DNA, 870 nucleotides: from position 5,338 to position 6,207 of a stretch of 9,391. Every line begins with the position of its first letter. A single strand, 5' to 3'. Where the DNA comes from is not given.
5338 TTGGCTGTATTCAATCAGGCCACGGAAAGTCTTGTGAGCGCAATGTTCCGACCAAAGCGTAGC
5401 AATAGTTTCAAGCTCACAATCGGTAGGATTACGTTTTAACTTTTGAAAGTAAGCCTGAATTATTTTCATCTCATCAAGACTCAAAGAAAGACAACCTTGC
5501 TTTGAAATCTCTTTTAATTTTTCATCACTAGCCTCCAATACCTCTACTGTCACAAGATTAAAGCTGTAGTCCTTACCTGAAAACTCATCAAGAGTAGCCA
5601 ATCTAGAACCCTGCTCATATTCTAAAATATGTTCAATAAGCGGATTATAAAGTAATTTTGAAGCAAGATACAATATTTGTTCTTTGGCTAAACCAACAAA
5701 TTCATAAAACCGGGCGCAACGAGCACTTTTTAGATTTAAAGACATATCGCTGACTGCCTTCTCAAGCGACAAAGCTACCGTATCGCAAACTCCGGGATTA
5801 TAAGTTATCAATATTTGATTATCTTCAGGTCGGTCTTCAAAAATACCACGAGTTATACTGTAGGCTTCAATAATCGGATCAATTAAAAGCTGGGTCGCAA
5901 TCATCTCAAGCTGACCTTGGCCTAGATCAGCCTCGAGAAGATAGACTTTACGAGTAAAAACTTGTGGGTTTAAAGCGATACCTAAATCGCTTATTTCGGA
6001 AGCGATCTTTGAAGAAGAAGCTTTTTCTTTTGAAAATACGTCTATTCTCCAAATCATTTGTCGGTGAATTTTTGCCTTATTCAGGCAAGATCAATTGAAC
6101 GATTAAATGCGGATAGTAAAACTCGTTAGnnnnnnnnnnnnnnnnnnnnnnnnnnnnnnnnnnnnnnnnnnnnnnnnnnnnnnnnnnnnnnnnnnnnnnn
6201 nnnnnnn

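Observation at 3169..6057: PurS-PurS-PurL single-chain FGAM synthetase with a separate PurQ: an intermediate between small- and large-PurL systems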

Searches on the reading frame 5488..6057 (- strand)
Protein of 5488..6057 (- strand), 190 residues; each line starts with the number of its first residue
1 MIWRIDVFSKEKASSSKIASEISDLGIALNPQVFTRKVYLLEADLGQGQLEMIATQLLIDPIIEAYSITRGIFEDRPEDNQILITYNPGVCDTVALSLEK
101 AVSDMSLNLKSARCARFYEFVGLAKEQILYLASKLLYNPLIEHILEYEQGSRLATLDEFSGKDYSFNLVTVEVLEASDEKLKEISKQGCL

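Call 3: search_protein_families(library=pfam, proteins=[window:5578-6057:-], max_evalue=1)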
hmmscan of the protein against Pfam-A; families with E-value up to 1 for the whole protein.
window:5578-6057:- (160 aa): 1 family
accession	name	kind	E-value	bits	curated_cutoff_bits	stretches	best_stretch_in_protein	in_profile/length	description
PF02700.19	PurS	-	6.7e-09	36.2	22.2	2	81-143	3-72/77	Phosphoribosylformylglycinamidine (FGAM) synthase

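Call 4: search_protein_families(library=ncbifam, proteins=[window:5578-6057:-], max_evalue=1)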
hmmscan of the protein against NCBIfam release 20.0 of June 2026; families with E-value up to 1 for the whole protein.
window:5578-6057:- (160 aa): 3 families
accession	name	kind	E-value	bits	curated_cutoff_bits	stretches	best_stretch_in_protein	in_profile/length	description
NF005019.0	PRK06423.1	equivalog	3.6e-11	43.1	122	2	81-142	4-66/74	phosphoribosylformylglycinamidine synthase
NF004630.0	PRK05974.1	equivalog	5.4e-05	23.1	75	2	46-69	55-78/83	phosphoribosylformylglycinamidine synthase subunit PurS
TIGR00302.1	TIGR00302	equivalog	0.033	14.4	39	0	49-68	57-76/80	phosphoribosylformylglycinamidine synthase subunit PurS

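Call 5: search_solved_structures(query=window:5488-6057:-, max_evalue=10, show_alignments=3)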
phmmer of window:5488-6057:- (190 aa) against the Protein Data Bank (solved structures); distinct sequences matched with E-value up to 10: 1.
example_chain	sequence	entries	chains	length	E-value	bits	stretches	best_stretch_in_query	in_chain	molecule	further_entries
8tp9_D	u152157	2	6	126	0.54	13.4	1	84-115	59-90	Heavy chain of Fab 2-2-1G06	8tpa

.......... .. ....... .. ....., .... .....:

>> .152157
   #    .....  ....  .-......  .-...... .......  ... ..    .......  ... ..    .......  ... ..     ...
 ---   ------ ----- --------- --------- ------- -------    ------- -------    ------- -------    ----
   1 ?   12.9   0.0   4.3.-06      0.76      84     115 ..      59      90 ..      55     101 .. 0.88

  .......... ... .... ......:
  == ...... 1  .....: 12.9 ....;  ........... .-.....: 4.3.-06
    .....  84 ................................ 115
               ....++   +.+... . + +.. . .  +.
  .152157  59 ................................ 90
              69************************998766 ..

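Call 8: find_homologous_proteins(query=window:5488-6057:-, max_evalue=0.001)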
Query window:5488-6057:- (190 aa): 3 proteins with E <= 0.001 among 173 candidates.
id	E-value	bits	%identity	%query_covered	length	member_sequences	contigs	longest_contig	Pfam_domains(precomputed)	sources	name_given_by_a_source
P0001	3.8e-52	195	48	100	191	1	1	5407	PF02700.20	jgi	jgi:phosphoribosylformylglycinamidine (FGAM) synthase PurS component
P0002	4.7e-50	188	47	100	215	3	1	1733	PF02700.20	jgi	-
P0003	1.9e-38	150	46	78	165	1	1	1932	PF02700.20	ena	-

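Call 10: find_encoding_contigs(protein=P0001, flank=5000)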
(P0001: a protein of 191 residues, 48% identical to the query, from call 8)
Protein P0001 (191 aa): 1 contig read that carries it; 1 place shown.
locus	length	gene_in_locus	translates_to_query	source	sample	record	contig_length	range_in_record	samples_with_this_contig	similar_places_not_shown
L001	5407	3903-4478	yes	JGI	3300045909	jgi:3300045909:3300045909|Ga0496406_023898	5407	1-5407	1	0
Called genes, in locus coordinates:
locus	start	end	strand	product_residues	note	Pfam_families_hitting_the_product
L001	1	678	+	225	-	?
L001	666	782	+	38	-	-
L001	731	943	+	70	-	PF02548:Pantoate_transf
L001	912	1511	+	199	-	PF02548:Pantoate_transf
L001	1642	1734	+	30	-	-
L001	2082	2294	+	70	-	-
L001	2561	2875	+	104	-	-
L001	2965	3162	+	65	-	-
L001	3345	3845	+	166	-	PF10397:ADSL_C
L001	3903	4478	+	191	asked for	PF02700:PurS (weak)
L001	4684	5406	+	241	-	?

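Call 11: find_encoding_contigs(protein=P0002, flank=5000)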
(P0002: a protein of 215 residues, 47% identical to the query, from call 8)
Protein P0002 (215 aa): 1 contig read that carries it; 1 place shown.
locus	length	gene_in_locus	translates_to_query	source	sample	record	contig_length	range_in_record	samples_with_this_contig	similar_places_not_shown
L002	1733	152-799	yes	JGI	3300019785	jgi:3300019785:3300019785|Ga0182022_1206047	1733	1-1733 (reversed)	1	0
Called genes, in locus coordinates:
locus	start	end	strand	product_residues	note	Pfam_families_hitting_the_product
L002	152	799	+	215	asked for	PF02700:PurS (faint)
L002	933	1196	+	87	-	PF00586:AIRS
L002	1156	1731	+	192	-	?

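Call 23: search_solved_structures(query=A4, max_evalue=10, show_alignments=4)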
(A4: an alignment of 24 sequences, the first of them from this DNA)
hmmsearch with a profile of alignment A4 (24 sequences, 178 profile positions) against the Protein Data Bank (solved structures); distinct sequences matched with E-value up to 10: 21.
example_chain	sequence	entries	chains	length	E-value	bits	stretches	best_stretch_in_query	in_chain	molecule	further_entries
1gtd_A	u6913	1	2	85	2.9e-06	30.7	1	4-73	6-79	MTH169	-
2yx5_A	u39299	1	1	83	3.2e-06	30.5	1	5-72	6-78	UPF0062 protein MJ1593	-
8j3n_A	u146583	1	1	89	7.1e-05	26.2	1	83-147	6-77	Phosphoribosylformylglycinamidine synthase subunit PurS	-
1t4a_A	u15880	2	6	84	0.00026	24.3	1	4-70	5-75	PurS | Hypothetical UPF0062 protein yexA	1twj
3d54_B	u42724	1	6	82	0.00063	23.1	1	85-146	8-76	Formylglycinamide ribonucleotide amidotransferase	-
1vq3_A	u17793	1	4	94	0.00077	22.8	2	50-72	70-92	Phosphoribosylformylglycinamidine synthase, purS subunit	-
2cuw_A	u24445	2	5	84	0.0039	20.5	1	84-145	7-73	PurS | hypothetical protein PurS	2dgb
2zw2_A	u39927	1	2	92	0.091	16.1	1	83-147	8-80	Putative uncharacterized protein STS178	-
2o38_A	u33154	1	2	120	0.091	16.1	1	78-134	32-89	Hypothetical protein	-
8oir_Aa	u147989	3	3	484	0.17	15.2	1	100-158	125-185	Peptide chain release factor 1, mitochondrial | Peptide chain release factor 1, mitochondrial,mtRF1(AAQ)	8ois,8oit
9pwb_A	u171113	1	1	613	0.19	15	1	15-77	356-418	AP-2 complex subunit alpha-2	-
6qh6_A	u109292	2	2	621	0.19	15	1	15-77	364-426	AP-2 complex subunit alpha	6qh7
2vgl_A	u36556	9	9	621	0.19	15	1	15-77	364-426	ADAPTOR PROTEIN COMPLEX AP-2, ALPHA 2 SUBUNIT | ADAPTOR-RELATED PROTEIN COMPLEX 2, ALPHA 2 SUBUNIT | AP-2 complex subunit alpha-2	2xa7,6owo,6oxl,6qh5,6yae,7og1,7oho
2jkr_A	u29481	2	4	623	0.19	15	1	15-77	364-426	AP-2 COMPLEX SUBUNIT ALPHA-2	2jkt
4uqi_A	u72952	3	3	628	0.2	15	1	15-77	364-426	AP-2 COMPLEX SUBUNIT ALPHA-2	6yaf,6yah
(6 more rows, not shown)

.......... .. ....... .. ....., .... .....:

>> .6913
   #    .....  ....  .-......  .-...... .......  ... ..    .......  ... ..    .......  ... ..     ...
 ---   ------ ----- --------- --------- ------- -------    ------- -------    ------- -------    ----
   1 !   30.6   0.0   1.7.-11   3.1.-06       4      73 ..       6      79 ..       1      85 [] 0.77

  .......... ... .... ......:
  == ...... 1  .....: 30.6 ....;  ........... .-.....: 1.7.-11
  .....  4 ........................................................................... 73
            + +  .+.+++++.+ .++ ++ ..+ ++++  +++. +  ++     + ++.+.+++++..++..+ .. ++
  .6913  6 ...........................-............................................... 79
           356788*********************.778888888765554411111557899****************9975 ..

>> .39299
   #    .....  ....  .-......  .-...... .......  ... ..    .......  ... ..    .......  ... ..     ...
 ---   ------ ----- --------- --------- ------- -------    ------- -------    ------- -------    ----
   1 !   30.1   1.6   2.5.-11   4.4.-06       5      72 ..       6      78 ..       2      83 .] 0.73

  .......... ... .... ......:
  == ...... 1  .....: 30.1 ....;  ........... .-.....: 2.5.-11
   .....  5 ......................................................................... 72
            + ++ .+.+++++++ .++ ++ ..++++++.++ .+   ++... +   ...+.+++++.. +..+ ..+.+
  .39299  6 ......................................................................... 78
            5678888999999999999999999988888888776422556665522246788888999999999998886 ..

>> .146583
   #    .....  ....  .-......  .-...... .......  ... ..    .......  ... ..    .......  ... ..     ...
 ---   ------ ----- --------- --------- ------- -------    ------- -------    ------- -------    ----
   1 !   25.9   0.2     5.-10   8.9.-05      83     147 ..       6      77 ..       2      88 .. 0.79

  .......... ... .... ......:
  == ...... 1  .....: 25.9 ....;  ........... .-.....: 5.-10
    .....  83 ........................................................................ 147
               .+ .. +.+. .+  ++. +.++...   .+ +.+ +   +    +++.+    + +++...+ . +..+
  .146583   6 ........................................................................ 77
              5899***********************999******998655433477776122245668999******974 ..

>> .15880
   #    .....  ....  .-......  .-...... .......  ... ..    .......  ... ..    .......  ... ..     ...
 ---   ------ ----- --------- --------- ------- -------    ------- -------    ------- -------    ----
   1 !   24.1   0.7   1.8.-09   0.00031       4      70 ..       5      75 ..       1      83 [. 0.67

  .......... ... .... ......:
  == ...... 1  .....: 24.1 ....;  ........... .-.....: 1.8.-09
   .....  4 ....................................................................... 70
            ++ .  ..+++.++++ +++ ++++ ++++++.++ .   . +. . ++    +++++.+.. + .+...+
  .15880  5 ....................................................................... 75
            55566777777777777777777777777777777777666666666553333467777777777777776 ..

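Call 24: search_protein_representatives(alignment_id=A1)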
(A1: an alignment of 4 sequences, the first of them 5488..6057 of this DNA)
Query: 4 sequences, 190 profile positions. Proteins with E-value up to 0.001 (for the whole library): 1133; up to 1e-10: 274; up to 1e-30: 7. The best 150 are listed.
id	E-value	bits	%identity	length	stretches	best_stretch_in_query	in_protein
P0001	4.6e-96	336.2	-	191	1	1-190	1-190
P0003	3.8e-76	271.3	-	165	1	1-170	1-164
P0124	2.0e-75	268.9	-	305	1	1-190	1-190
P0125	5.2e-61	221.9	-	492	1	1-188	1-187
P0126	1.4e-59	217.2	-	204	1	29-190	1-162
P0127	1.1e-32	129.5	-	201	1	1-190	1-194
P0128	9.1e-31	123.3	-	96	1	1-96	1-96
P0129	1.2e-30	122.9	-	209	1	1-183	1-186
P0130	5.3e-30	120.8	-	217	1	1-189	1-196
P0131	6.0e-27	110.8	-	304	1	14-189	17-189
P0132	1.1e-26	110.0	-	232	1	1-190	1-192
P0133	9.6e-26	106.9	-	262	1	2-187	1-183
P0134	9.7e-26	106.9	-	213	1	1-187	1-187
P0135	1.3e-25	106.4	-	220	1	16-190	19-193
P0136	3.2e-25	105.2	-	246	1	4-186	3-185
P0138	1.1e-24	103.4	-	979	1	16-190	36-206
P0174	8.9e-18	80.9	-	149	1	1-142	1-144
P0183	6.8e-17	78.0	-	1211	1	2-187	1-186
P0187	9.9e-17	77.5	-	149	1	1-142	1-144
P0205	8.3e-16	74.5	-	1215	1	5-186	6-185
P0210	1.9e-15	73.3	-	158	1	1-142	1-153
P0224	6.4e-15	71.6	-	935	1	19-190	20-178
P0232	1.3e-14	70.6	-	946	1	3-143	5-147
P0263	2.3e-13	66.5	-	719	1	1-144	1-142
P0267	2.7e-13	66.3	-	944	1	5-185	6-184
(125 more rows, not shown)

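Call 26: predict_structure(alignment_id=A2)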
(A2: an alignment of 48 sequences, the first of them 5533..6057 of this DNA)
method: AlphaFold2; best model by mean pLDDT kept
length: 175 residues; sequences in the alignment: 48
mean_pLDDT: 93.0   pTM: 0.85
mean pLDDT of the five models: 93.0, 92.7, 92.5, 90.6, 90.5
residues with pLDDT >= 90: 143; 70-90: 27; 50-70: 5; < 50: 0
segments of 3 or more residues with pLDDT < 50: none
pLDDT, mean of each block of 10 residues (from residue 1): 97 94 90 97 96 97 97 94 94 95 96 97 95 95 94 85 75 81
secondary structure, 60 per line:
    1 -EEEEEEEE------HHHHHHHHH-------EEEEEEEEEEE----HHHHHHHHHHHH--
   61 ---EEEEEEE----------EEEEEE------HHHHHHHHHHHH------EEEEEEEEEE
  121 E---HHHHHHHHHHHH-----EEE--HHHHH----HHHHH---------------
elements in order: E2-9 H16-24 E32-42 H47-58 E64-70 E81-86 H93-104 E111-121 H125-136 E142-144 H147-151 H156-160

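Call 29: fold_search(model_id=the predicted structure, library=pdb)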
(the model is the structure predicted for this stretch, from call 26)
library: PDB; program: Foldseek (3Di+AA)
matches with E <= 10: 418; with E <= 0.001: 17
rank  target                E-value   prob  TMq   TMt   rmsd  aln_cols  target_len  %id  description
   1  6jta                  9.1e-06  1.00  0.55  0.09   6.5       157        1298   15  Crystal Structure of D464A L465A mutant of FGAM Synthetase (released 2020-03-04)
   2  6lyk                  9.1e-06  1.00  0.53  0.09   6.4       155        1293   15  Crystal Structure of R1263A mutant of Formylglycinamidine Synthetase (released 2021-02-17)
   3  6jt7                  1.2e-05  1.00  0.55  0.09   6.4       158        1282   14  Crystal structure of 452-453_deletion mutant of FGAM Synthetase (released 2020-03-04)
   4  4l78                  1.2e-05  1.00  0.52  0.09   6.5       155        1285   15  Xenon Trapping and Statistical Coupling Analysis Uncover Regions Important for Structure and Function of Multidomain Pro (released 2013-12-11)
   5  7dw7                  1.6e-05  1.00  0.55  0.09   6.2       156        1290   15  Crystal Structure of N1051A mutant of Formylglycinamidine Synthetase (released 2022-01-19)
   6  4lgy                  1.9e-05  1.00  0.56  0.09   6.2       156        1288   15  Importance of Hydrophobic Cavities in Allosteric Regulation of Formylglycinamide Synthetase: Insight from Xenon Trapping (released 2013-12-11)
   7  6lyo                  2.1e-05  1.00  0.55  0.09   6.3       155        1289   15  Crystal Structure of H296A mutant of Formylglycinamidine Synthetase (released 2021-02-17)
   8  6lym                  2.4e-05  1.00  0.55  0.09   6.4       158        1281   14  Crystal structure of D657A mutant of formylglycinamidine synthetase (released 2021-02-17)
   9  6jt9                  2.9e-05  1.00  0.53  0.09   6.4       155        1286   15  Crystal Structure of D464A mutant of FGAM Synthetase (released 2020-03-04)
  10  6jt8                  3.1e-05  1.00  0.53  0.09   6.4       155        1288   15  Crystal structure of 450-451_deletion mutant of FGAM Synthetase (released 2020-03-04)
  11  3ugj                  3.5e-05  1.00  0.55  0.09   6.3       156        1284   15  Formyl Glycinamide ribonucletide amidotransferase from Salmonella Typhimurum: Role of the ATP complexation and glutamina (released 2012-06-06)
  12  6lyl                  3.5e-05  1.00  0.53  0.09   6.5       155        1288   15  Crystal structure of S1052D mutant of Formylglycinamidine synthetase (released 2021-02-17)
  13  4r7g                  3.9e-05  1.00  0.55  0.09   6.4       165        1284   15  Determination of the formylglycinamide ribonucleotide amidotransferase ammonia pathway by combining 3D-RISM theory with  (released 2015-01-21)
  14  3umm                  4.2e-05  1.00  0.53  0.09   6.4       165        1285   14  Formylglycinamide ribonucleotide amidotransferase from Salmonella typhimurium: Role of the ATP complexation and glutamin (released 2012-06-06)
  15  1t3t                  4.4e-05  1.00  0.53  0.09   6.5       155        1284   15  Structure of Formylglycinamide synthetase (released 2004-09-14)
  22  2yx5                  1.2e-01  0.99  0.35  0.70   2.4        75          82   19  Crystal Structure of Methanocaldococcus jannaschii PurS, One of the Subunits of Formylglycinamide Ribonucleotide Amidotr (released 2007-10-30)
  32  2cuw                  3.3e-01  0.90  0.33  0.63   2.7        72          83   18  Crystal Structure of Thermus thermophilus PurS, one of the subunits of Formylglycinamide Ribonucleotide Amidotransferase (released 2005-11-30)
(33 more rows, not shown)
